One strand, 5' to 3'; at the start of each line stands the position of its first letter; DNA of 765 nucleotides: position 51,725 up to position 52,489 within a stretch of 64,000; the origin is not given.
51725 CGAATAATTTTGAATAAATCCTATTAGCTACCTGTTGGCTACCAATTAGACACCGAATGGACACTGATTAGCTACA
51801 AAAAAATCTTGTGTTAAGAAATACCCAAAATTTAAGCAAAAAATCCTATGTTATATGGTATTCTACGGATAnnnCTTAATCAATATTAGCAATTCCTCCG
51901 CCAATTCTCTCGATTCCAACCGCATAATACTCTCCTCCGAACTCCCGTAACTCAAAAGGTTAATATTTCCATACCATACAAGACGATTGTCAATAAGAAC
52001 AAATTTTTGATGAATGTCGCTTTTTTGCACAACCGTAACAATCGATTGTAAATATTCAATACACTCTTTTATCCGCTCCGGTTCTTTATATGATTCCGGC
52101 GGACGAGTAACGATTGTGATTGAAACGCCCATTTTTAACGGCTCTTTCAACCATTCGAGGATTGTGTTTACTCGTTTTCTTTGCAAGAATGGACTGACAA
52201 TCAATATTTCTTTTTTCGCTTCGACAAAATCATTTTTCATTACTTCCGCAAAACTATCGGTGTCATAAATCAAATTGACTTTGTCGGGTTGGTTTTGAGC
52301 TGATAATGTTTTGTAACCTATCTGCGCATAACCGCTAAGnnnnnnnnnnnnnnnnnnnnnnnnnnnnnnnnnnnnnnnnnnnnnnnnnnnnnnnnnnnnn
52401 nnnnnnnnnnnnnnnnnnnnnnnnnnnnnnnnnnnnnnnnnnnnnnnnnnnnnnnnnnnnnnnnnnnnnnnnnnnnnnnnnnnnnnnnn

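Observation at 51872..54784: Stand-alone AEP/PrimPol - SF2 helicase - HKD(PLD) nuclease fusion: candidate single-gene conflict system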

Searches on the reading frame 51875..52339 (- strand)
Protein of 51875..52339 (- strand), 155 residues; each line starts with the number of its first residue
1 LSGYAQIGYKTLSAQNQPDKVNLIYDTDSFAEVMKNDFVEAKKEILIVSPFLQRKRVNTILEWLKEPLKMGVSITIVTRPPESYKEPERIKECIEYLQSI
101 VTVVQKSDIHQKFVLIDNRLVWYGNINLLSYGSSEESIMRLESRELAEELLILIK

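Call 69: search_solved_structures(query=window:51875-52339:-, max_evalue=10, show_alignments=2)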
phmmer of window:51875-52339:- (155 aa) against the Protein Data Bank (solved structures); distinct sequences matched with E-value up to 10: 3.
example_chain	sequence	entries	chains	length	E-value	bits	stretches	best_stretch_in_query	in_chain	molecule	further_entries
10uh_A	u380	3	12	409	0.025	17.9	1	43-99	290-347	Formyl-coenzyme a transferase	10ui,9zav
9fqr_HX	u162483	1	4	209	0.26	14.6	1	13-52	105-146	NME/NM23 family member 5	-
7v53_A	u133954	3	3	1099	1.9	11.8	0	109-141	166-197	Phospholipase D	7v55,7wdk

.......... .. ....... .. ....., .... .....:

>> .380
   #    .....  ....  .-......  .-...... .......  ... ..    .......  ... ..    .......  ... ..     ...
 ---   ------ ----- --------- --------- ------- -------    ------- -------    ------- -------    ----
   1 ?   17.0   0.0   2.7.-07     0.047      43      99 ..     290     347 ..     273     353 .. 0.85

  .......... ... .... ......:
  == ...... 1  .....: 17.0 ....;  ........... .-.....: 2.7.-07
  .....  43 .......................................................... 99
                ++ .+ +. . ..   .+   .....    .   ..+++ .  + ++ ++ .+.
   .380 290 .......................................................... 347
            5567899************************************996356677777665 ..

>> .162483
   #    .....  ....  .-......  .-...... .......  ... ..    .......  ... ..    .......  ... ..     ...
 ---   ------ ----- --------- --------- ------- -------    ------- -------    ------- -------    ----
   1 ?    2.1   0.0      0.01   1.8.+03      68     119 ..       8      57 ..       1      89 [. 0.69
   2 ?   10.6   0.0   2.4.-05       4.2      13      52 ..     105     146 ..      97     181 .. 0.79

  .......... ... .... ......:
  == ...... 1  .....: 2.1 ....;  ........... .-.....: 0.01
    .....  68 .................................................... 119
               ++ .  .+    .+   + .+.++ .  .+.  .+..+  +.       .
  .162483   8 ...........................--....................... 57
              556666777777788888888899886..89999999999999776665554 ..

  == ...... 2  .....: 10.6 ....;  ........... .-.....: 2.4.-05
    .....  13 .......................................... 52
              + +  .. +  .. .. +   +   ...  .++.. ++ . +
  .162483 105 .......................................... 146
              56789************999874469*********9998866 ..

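Call 73: search_solved_structures(query=A2, max_evalue=10, show_alignments=3)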
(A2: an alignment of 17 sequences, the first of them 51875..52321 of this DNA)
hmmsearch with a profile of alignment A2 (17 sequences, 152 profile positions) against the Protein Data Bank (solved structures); distinct sequences matched with E-value up to 10: 24.
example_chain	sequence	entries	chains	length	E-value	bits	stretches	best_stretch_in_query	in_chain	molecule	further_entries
4ggj_A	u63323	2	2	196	0.0039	20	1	63-141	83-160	Mitochondrial cardiolipin hydrolase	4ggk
9lkx_K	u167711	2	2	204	0.011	18.6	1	63-126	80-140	Mitochondrial cardiolipin hydrolase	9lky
1byr_A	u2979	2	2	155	0.037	16.8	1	53-130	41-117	PROTEIN (ENDONUCLEASE)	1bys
6ehi_A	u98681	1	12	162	0.059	16.1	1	53-126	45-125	Nuclease NucT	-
9vbj_A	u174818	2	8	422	0.093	15.5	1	53-125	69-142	5'-3' exonuclease PLD4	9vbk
8v08_A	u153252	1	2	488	0.12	15.2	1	53-125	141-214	5'-3' exonuclease PLD4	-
5lzk_A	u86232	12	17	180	0.12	15.1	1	101-145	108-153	Protein FAM83B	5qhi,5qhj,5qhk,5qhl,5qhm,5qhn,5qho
7v53_A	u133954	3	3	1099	0.39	13.5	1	105-134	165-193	Phospholipase D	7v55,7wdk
8yr5_A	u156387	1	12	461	0.45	13.3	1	10-60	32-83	CDP-diacylglycerol--serine O-phosphatidyltransferase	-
8yr6_A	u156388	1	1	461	0.45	13.3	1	10-60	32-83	CDP-diacylglycerol--serine O-phosphatidyltransferase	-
6u8z_A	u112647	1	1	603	0.57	12.9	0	77-138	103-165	Phospholipase D1,Phospholipase D1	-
1xdo_A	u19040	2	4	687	0.59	12.9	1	50-116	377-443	Polyphosphate kinase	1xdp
9urj_A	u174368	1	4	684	0.59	12.9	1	50-116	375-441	Polyphosphate kinase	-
3nek_A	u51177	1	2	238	0.72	12.6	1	26-68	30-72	nitrogen repressor-like protein MJ0159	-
6ohr_A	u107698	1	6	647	0.73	12.6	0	77-138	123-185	Phospholipase D1, chimeric constuct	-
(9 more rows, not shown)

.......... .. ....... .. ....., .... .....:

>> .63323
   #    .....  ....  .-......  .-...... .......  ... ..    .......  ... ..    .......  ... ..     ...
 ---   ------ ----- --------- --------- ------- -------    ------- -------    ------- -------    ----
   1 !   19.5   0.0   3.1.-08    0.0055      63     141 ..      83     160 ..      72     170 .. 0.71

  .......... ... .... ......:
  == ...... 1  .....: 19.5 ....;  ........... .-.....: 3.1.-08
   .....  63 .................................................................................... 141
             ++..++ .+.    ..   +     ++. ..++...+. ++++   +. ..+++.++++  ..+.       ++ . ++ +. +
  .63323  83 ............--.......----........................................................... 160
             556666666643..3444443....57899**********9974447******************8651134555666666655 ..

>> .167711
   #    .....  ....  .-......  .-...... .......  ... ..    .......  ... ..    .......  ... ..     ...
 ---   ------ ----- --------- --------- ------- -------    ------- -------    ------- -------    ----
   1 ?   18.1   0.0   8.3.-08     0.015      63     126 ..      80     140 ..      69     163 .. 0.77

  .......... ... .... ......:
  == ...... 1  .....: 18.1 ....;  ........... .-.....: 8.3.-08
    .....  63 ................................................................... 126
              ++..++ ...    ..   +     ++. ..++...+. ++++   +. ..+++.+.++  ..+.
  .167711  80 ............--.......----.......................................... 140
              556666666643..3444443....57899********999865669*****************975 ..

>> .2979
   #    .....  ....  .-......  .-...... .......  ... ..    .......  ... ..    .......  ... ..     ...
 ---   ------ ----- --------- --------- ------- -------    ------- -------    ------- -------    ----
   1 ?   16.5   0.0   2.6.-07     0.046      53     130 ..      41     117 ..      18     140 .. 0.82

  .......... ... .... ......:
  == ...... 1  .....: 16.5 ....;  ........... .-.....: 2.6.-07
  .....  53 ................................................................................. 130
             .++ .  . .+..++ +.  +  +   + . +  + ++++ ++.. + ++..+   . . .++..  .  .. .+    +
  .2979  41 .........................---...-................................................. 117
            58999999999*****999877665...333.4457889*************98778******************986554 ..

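Call 81: predict_structure(alignment_id=A2)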
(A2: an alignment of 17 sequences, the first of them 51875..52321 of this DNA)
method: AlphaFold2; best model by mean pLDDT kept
length: 149 residues; sequences in the alignment: 17
mean_pLDDT: 87.3   pTM: 0.81
mean pLDDT of the five models: 87.3, 81.0, 80.0, 78.3, 77.6
residues with pLDDT >= 90: 99; 70-90: 33; 50-70: 5; < 50: 12
segments of 3 or more residues with pLDDT < 50: 1-12
pLDDT, mean of each block of 10 residues (from residue 1): 40 67 91 97 93 96 97 94 95 97 92 93 80 91 89
secondary structure, 60 per line:
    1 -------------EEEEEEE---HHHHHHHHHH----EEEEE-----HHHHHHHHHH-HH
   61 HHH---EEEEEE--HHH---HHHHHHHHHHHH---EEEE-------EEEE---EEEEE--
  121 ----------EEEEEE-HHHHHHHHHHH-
elements in order: E14-20 H24-33 E38-42 H48-57 H59-63 E67-72 H81-92 E96-99 E107-110 E114-118 E131-136 H138-148

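Call 84: fold_search(model_id=the predicted structure, library=pdb)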
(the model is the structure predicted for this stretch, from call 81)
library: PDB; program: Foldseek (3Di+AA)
matches with E <= 10: 1074; with E <= 0.001: 119
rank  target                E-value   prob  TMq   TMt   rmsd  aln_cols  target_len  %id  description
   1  6ehi_A                6.6e-08  1.00  0.62  0.58   4.7       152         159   14  NucT from Helicobacter pylori (released 2018-01-17)
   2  4ggj                  7.5e-08  1.00  0.59  0.54   3.5       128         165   15  Crystal structure of Zucchini from mouse (mZuc / PLD6 / MitoPLD) (released 2012-10-10)
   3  1byr                  1.4e-07  1.00  0.65  0.64   3.4       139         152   19  CRYSTAL STRUCTURE OF A PHOSPHOLIPASE D FAMILY MEMBER, NUC FROM SALMONELLA TYPHIMURIUM (released 1999-10-19)
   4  6ehi_B                2.7e-07  1.00  0.64  0.61   4.4       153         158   15  NucT from Helicobacter pylori (released 2018-01-17)
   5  7e0m_B                2.7e-07  1.00  0.60  0.26   3.7       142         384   20  Crystal structure of phospholipase D (released 2021-12-22)
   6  7e0m_A                3.5e-07  1.00  0.60  0.25   3.7       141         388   20  Crystal structure of phospholipase D (released 2021-12-22)
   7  4ggk                  4.0e-07  1.00  0.59  0.54   3.5       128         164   15  Crystal structure of Zucchini from mouse (mZuc / PLD6 / MitoPLD) bound to tungstate (released 2012-10-10)
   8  5qhm                  4.0e-07  1.00  0.59  0.55   3.7       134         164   21  PanDDA analysis group deposition of models with modelled events (e.g. bound ligands) -- Crystal Structure of human FAM83 (released 2018-12-19)
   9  6ehi_D                4.3e-07  1.00  0.61  0.57   5.6       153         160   13  NucT from Helicobacter pylori (released 2018-01-17)
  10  5lzk_A                1.1e-06  1.00  0.60  0.53   3.4       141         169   18  Structure of the domain of unknown function DUF1669 from human FAM83B (released 2016-10-26)
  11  7wu1_A                1.1e-06  1.00  0.54  0.17   6.2       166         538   16  Crystal structure of phospholipase D from Moritella sp. JT01 (released 2023-02-08)
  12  7wu1_D                1.1e-06  1.00  0.52  0.16   6.4       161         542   16  Crystal structure of phospholipase D from Moritella sp. JT01 (released 2023-02-08)
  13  7wu1_B                1.2e-06  1.00  0.55  0.17   6.1       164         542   15  Crystal structure of phospholipase D from Moritella sp. JT01 (released 2023-02-08)
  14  5bpi_C                1.3e-06  1.00  0.55  0.35   6.0       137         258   13  Structure of TrmBL2, an archaeal chromatin protein, shows a novel mode of DNA binding. (released 2015-09-02)
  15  5box_A                2.0e-06  1.00  0.57  0.34   5.8       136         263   12  Structure of TrmBL2, an archaeal chromatin protein, shows a novel mode of DNA binding. (released 2015-09-02)
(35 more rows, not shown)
